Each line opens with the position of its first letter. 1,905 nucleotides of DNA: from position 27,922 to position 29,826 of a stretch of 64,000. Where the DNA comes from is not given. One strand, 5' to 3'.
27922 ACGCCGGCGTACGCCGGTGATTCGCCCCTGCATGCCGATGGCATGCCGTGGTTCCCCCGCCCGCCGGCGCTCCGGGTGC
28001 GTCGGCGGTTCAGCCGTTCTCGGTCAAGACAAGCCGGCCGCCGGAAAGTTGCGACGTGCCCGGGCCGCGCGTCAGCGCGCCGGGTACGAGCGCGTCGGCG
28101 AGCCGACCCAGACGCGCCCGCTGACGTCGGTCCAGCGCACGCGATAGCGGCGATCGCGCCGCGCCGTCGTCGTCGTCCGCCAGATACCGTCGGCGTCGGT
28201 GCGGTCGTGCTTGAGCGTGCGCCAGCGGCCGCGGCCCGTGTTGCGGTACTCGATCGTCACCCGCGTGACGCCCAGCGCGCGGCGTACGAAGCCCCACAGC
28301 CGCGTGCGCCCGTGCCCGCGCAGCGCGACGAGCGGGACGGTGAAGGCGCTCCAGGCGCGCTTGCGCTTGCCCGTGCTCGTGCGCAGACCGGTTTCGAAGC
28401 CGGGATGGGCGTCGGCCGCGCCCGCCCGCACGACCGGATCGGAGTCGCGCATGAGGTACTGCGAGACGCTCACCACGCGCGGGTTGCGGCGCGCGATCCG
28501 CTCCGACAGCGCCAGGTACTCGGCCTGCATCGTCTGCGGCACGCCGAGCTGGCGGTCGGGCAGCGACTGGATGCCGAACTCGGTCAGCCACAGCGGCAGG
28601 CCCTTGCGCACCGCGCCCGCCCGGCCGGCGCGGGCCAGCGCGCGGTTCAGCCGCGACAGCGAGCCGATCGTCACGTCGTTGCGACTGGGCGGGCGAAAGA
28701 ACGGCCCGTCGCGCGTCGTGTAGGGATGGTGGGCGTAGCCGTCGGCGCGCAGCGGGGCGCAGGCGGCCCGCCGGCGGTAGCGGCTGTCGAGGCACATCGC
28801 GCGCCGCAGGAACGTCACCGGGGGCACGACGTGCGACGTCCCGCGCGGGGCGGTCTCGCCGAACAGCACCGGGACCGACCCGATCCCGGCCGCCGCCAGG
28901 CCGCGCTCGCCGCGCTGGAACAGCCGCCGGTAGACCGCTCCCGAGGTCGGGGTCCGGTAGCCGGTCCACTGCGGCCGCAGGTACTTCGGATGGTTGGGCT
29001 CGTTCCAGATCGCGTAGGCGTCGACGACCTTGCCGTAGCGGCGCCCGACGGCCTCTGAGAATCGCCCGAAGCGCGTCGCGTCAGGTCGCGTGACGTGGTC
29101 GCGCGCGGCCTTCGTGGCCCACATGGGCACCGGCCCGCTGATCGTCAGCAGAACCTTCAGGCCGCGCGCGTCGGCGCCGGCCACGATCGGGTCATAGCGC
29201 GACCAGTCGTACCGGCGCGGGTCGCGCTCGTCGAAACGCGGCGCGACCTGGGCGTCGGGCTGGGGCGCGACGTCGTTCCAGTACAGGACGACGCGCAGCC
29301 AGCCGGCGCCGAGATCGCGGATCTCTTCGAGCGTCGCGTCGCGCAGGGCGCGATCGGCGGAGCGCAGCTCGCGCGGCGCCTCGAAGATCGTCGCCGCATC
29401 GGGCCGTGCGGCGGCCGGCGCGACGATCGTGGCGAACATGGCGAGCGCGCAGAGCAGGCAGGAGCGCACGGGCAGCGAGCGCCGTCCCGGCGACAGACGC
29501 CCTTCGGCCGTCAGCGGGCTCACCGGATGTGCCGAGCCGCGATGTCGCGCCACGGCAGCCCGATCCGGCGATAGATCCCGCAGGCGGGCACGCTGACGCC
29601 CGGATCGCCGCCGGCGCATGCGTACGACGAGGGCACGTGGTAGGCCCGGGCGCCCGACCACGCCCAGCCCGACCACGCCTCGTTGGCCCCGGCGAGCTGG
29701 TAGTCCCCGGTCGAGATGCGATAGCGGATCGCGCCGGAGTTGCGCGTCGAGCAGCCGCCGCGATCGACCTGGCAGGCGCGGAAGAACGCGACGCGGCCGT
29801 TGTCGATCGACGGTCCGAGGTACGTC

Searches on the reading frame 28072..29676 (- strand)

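Call 45: search_protein_families(library=pfam, proteins=[window:28072-29676:-], max_evalue=0.001)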
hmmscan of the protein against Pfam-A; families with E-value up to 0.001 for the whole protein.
window:28072-29676:- (534 aa): 1 family
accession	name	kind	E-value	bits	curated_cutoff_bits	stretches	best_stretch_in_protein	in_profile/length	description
PF00150.24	Cellulase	-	0.00039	20.5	23.5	0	113-230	24-133/272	Cellulase (glycosyl hydrolase family 5)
